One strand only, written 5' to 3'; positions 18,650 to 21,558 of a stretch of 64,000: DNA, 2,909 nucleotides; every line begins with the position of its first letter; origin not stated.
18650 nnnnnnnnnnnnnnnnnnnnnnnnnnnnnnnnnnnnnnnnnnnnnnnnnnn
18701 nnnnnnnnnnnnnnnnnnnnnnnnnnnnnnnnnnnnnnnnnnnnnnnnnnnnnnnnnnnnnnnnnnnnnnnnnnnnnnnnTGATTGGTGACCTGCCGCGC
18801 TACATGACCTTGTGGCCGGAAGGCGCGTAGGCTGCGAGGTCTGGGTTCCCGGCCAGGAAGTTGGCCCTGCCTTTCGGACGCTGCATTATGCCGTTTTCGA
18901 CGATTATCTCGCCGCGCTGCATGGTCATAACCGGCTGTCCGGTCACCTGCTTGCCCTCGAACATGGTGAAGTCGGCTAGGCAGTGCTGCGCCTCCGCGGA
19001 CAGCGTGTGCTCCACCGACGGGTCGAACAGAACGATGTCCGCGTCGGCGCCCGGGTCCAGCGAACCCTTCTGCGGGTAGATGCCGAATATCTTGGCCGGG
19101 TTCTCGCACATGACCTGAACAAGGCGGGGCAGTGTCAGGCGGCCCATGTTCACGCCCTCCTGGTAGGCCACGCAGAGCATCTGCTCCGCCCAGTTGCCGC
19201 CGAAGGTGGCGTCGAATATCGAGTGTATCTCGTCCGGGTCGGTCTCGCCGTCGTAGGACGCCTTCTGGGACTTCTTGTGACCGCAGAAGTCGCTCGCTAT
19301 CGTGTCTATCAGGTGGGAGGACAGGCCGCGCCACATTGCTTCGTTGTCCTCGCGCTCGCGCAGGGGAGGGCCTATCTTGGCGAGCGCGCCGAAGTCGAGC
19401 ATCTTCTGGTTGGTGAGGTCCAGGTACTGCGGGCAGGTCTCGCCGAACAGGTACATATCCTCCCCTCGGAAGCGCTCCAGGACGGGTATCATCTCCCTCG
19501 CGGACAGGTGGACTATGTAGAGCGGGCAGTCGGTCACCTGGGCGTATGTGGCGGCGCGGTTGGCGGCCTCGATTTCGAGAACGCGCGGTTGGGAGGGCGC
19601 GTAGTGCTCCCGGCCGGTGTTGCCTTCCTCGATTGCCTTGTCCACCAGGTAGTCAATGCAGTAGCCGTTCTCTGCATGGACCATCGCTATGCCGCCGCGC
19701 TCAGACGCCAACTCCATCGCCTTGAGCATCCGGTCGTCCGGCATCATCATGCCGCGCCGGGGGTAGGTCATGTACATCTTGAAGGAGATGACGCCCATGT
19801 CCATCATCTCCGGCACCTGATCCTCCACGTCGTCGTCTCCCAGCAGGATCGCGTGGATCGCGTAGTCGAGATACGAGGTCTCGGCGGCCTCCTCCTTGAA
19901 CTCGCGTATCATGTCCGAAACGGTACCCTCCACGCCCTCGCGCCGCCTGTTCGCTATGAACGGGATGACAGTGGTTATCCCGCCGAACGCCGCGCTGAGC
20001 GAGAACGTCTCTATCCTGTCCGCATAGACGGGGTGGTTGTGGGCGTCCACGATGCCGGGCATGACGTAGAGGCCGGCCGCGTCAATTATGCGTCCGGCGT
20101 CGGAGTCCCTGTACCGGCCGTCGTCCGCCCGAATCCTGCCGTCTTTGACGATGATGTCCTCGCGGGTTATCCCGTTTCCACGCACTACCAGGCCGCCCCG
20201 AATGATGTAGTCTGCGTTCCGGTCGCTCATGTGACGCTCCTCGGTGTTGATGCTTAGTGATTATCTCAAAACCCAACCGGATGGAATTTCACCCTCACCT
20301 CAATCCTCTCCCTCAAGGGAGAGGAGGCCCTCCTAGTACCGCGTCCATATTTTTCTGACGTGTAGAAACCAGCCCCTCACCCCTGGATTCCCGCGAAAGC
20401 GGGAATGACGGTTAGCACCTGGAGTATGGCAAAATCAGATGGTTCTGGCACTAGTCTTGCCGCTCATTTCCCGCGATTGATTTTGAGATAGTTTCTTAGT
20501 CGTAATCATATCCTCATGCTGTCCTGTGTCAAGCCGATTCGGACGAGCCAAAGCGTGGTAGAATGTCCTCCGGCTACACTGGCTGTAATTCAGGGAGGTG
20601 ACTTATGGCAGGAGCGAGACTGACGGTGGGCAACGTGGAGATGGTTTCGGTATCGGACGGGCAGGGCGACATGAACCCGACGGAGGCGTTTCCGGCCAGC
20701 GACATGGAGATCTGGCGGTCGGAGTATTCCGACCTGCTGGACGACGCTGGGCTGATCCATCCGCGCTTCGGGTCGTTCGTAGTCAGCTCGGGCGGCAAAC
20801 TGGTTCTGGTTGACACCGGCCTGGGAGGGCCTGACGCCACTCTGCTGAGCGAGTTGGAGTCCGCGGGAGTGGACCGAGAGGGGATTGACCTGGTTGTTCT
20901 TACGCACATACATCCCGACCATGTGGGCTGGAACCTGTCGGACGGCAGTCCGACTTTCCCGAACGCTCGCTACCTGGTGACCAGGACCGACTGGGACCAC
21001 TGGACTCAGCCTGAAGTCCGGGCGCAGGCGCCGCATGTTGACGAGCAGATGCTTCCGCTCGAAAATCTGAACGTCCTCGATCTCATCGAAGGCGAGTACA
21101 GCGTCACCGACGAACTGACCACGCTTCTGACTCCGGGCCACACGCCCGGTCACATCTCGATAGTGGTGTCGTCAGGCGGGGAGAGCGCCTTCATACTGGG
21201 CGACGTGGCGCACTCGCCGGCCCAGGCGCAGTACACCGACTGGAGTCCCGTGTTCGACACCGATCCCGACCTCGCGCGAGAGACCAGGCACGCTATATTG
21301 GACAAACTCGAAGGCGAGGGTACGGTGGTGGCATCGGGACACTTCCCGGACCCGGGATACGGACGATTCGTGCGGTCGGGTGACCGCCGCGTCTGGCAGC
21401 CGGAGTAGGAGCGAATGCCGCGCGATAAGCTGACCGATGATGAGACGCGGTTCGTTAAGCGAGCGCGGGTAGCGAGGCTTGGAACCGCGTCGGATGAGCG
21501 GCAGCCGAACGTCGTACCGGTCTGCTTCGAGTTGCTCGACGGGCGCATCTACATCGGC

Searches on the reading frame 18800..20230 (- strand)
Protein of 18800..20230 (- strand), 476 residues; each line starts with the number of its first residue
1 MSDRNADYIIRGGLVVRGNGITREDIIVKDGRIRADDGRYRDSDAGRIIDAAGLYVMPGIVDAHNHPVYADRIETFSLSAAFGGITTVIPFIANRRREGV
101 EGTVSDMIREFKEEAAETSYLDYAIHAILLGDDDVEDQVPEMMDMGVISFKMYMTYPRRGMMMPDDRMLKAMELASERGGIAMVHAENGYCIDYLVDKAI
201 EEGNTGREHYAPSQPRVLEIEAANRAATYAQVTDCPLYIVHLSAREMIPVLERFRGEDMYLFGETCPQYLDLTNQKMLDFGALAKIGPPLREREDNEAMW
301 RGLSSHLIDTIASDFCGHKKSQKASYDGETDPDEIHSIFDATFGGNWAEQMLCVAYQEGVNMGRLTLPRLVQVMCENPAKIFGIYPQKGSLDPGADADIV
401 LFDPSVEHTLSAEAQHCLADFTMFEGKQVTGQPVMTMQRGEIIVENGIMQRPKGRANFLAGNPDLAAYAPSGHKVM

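Call 28: search_protein_families(library=pfam, proteins=[window:18800-20230:-], max_evalue=0.001)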
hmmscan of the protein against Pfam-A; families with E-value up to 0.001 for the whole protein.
window:18800-20230:- (476 aa): 2 families
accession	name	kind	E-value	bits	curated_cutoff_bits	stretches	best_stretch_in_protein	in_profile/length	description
PF01979.26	Amidohydro_1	-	2.6e-19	70.1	25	1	55-442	1-344/345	Amidohydrolase family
PF07969.17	Amidohydro_3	-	1.4e-13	51.5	29.7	2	331-429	374-471/472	Amidohydrolase family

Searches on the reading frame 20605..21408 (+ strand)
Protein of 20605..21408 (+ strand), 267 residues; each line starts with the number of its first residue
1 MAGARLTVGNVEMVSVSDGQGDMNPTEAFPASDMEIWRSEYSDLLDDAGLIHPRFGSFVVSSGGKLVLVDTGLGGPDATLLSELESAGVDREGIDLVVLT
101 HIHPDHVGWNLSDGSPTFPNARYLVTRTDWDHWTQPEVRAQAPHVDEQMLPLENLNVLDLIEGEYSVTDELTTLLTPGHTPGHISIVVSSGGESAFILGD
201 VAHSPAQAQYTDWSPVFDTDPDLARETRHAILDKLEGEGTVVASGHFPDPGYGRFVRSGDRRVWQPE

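Call 28: search_protein_families(library=pfam, proteins=[window:20605-21408:+], max_evalue=0.001)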
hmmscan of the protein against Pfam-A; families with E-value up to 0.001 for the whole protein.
window:20605-21408:+ (267 aa): 3 families
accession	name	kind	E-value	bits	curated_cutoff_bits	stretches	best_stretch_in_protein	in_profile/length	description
PF00753.33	Lactamase_B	-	3.9e-21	76.3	22.7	1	57-246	8-196/196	Metallo-beta-lactamase superfamily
PF12706.13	Lactamase_B_2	-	1.9e-06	28.1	27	1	67-208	3-150/200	Beta-lactamase superfamily domain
PF13483.12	Lactamase_B_3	-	0.00037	20.9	24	0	57-120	9-58/160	Beta-lactamase superfamily domain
